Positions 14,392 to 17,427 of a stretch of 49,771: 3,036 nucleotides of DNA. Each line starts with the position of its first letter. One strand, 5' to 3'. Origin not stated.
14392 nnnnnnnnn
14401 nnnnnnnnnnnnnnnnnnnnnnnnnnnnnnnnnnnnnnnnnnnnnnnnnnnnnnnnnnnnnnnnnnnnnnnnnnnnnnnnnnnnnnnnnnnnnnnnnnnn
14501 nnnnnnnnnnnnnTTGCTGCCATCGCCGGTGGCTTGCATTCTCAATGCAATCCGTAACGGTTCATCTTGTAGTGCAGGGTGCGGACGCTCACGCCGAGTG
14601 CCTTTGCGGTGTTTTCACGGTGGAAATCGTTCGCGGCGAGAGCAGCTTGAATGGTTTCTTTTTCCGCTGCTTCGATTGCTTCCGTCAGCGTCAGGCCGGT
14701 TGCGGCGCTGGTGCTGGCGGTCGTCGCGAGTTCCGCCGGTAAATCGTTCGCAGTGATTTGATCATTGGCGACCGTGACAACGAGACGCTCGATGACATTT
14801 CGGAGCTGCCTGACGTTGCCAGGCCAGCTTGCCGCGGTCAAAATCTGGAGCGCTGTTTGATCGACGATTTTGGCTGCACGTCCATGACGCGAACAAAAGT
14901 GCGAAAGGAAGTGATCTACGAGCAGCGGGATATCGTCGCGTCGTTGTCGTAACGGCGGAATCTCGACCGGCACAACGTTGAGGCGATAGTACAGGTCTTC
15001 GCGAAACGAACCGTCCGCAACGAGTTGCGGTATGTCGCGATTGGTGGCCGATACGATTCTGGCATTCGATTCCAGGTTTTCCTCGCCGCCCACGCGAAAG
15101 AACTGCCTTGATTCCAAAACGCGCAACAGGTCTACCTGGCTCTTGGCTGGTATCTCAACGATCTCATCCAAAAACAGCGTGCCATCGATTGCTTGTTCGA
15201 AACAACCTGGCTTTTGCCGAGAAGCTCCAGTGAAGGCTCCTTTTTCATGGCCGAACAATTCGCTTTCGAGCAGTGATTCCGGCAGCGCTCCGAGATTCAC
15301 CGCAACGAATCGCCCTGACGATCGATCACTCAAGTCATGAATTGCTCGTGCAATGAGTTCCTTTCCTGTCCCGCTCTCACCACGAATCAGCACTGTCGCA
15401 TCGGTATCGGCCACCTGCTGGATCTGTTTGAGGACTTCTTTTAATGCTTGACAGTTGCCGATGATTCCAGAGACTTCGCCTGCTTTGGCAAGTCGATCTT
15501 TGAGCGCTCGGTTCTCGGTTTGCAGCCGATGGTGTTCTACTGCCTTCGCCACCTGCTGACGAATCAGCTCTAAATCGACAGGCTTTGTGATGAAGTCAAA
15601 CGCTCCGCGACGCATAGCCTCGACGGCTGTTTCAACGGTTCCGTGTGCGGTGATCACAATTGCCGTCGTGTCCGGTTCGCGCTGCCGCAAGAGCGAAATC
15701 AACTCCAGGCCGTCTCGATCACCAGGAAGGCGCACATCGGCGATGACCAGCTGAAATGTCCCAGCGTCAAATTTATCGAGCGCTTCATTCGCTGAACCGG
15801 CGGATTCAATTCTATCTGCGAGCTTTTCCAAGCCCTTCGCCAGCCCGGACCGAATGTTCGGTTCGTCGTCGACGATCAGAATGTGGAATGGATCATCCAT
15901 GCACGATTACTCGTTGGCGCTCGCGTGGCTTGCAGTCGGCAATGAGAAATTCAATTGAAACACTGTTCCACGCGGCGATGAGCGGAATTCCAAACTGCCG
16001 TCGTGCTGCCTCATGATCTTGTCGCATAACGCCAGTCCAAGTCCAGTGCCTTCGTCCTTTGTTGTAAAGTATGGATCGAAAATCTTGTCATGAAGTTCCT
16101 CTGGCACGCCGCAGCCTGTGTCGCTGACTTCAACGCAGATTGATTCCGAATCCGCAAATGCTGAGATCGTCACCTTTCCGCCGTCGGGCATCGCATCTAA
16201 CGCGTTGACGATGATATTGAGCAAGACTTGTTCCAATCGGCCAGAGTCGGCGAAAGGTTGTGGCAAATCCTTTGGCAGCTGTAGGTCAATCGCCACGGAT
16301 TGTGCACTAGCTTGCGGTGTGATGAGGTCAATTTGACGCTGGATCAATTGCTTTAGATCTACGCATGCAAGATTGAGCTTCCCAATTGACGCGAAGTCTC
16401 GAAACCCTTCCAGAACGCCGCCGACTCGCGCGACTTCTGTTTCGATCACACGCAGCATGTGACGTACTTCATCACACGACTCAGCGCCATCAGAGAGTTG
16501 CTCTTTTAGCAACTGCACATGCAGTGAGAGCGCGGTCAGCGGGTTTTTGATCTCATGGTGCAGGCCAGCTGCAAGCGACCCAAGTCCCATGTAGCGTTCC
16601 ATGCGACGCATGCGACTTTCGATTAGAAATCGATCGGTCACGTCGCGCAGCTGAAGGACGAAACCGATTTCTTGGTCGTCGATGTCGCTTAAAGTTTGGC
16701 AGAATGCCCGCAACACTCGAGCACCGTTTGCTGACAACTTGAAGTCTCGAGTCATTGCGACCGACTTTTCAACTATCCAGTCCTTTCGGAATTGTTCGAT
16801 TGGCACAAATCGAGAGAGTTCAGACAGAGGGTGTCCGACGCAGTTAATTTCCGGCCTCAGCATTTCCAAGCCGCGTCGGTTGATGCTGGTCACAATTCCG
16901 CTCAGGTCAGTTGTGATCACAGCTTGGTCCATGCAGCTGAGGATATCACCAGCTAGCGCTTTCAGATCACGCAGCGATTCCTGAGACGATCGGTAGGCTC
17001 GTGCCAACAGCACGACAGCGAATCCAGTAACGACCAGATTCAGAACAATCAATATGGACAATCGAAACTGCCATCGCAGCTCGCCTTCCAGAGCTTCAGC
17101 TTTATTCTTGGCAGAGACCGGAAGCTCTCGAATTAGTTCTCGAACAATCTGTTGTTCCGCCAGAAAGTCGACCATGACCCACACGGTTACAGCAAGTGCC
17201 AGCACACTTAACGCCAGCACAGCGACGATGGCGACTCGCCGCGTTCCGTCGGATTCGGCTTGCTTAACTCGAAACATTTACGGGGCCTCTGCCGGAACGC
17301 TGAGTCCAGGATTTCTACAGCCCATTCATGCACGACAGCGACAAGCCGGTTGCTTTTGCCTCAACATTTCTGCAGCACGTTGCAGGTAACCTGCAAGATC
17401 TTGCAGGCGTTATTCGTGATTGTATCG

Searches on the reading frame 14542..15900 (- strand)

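Call 3: search_protein_families(library=pfam, proteins=[window:14542-15900:-])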
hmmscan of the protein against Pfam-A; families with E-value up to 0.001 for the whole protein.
window:14542-15900:- (452 aa): 8 families
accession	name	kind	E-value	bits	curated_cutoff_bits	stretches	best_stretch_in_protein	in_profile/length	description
PF00158.32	Sigma54_activat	-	2.3e-69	232.9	20.2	1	146-312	1-167/168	Sigma-54 interaction domain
PF00072.30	Response_reg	-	1.3e-27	96.6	30.2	1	7-117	1-110/111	Response regulator receiver domain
PF25601.1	AAA_lid_14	-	2.5e-27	94.9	27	1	318-399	1-82/87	AAA+ ATPase lid domain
PF14532.12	Sigma54_activ_2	-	3.4e-21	76.4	25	1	147-317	1-138/138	Sigma-54 interaction domain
PF02954.25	HTH_8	-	3.3e-11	43.2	22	1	409-449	2-42/42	Bacterial regulatory protein, Fis family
PF07728.20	AAA_5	-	4.6e-06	27.1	22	1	170-288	2-123/139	AAA domain (dynein-related subfamily)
PF01078.27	Mg_chelatase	-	1.3e-05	25.2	20.3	0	225-287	93-157/207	Magnesium chelatase, subunit ChlI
PF18024.7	HTH_50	-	0.00013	22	27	1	404-451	3-49/50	Helix-turn-helix domain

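Call 4: search_protein_families(library=ncbifam, proteins=[window:14542-15900:-])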
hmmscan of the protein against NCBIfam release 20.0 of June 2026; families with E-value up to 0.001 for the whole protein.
window:14542-15900:- (452 aa): 108 families (the best 25 are shown)
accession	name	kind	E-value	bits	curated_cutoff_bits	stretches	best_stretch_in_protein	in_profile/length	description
NF008469.0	PRK11361.1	equivalog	1.1e-138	462.8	714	1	6-451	6-456/461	acetoacetate metabolism transcriptional regulator AtoC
TIGR01818.1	ntrC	equivalog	9.7e-129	430.1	558.6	1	7-401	1-391/463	nitrogen regulation protein NR(I)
TIGR02915.1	PEP_resp_reg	equivalog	2.3e-125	418.9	502.6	1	7-451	1-444/445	PEP-CTERM-box response regulator transcription factor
NF051870.1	NAssimRespRegNtrX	equivalog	1.2e-115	387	600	1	6-450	3-451/452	nitrogen assimilation response regulator NtrX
NF041552.1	TF_PrdR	equivalog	2.2e-110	369.7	795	1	128-450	253-577/577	sigma-54 dependent transcriptional regulator PrdR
NF007689.0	PRK10365.1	equivalog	5.8e-108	361.5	760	1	3-448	4-441/441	sigma-54-dependent response regulator transcription factor ZraR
NF008176.1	PRK10923.1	equivalog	7.2e-107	357.9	620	1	7-399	6-393/469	nitrogen regulation protein NR(I)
NF011695.0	PRK15115.1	equivalog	7.9e-104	347.9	763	1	3-445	5-431/445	two-component system response regulator GlrR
TIGR01817.1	nifA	equivalog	8.4e-104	348.2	528.85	1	114-419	166-471/534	nif-specific transcriptional activator NifA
NF041946.1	LuxO_transreg_Vib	equivalog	7.8e-103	344.7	800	1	26-414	18-404/463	quorum-sensing sigma-54 dependent transcriptional regulator LuxO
NF038308.1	RNA_repair_RtcR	equivalog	8.1e-98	328.5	650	1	81-440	115-502/530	RNA repair transcriptional activator RtcR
NF049963.1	RespRegFlgRCampy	domain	8.7e-96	321.4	750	1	7-450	3-428/429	fla regulon two-component system response regulator FlgR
NF003451.0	PRK05022.1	equivalog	6.6e-92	308.8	476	1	94-451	141-510/512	nitric oxide reductase transcriptional regulator NorR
NF011958.0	PRK15429.1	equivalog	1.7e-90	304.6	830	1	104-451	340-686/692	formate hydrogenlyase transcriptional activator FlhA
NF050807.1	TransRegFlbDCaul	equivalog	3.3e-88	296.5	750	1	33-449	29-438/454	sigma-54-dependent transcriptional regulator FlbD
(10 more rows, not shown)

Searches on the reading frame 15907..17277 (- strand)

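Call 3: search_protein_families(library=pfam, proteins=[window:15907-17277:-])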
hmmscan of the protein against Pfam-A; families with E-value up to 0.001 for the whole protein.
window:15907-17277:- (456 aa): 3 families
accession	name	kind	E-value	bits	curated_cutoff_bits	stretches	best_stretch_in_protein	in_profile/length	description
PF02518.31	HATPase_c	-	7.7e-27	94.4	26.4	1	344-446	2-109/111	Histidine kinase-, DNA gyrase B-, and HSP90-like ATPase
PF00512.31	HisKA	-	7e-11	42.5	26.9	1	234-299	4-64/66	His Kinase A (phospho-acceptor) domain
PF13581.12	HATPase_c_2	-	3.4e-05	24.3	27.4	1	352-442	40-125/127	Histidine kinase-like ATPase domain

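Call 4: search_protein_families(library=ncbifam, proteins=[window:15907-17277:-])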
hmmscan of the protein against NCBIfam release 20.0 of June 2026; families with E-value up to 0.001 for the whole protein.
window:15907-17277:- (456 aa): 81 families (the best 25 are shown)
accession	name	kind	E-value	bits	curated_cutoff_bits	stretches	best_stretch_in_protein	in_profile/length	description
NF008468.0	PRK11360.1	equivalog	3.6e-76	256.9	646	1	100-446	261-608/616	two-component system sensor histidine kinase AtoS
NF007688.0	PRK10364.1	equivalog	9.9e-53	179.5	479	1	214-444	222-449/460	two-component system sensor histidine kinase ZraS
NF052574.1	HisKinEspCMyxo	equivalog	1.7e-45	155.5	1200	1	77-454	255-643/785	serine histidine kinase EspC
NF053867.1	SprKinKinDBac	equivalog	1.1e-36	126.4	775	1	231-443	285-494/500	sporulation kinase KinD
NF046044.1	PnpS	equivalog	2.9e-36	125.3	400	1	90-444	38-389/390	two-component system histidine kinase PnpS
NF047497.1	HK_LIC_12097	equivalog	5.5e-36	124.1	500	1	200-444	118-364/367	LIC_12097 family sensor histidine kinase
NF033092.0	HK_WalK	equivalog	2.4e-35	122.2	725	1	105-447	256-593/594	cell wall metabolism sensor histidine kinase WalK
NF010411.0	PRK13837.1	equivalog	5.1e-34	117.4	647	1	211-453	429-680/828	two-component system VirA-like sensor kinase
NF046020.1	HisKinCckABruc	equivalog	3.8e-33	114.4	1000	1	178-443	424-704/868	cell cycle histidine kinase CckA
NF006800.0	PRK09303.1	equivalog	1.5e-32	113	342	1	237-447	156-376/383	histidine kinase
NF047794.1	HisKinPtgB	equivalog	2.4e-32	112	1000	1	193-434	399-642/656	two-component system sensor histidine kinase PgtB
NF046026.1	HisKinCckACaul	equivalog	4.6e-31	107.6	1000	1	200-452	270-536/678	cell cycle histidine kinase CckA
NF008312.0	PRK11100.1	equivalog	2.2e-30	105.9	356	1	237-443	261-471/477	two-component system sensor histidine kinase CreC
NF010076.0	PRK13557.1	subfamily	2.4e-30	105.5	631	1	209-448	141-396/540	histidine kinase famiy protein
NF052573.1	HisKinEspAMyxo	equivalog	6.1e-30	103.9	1400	1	113-444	260-609/755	serine histidine kinase EspA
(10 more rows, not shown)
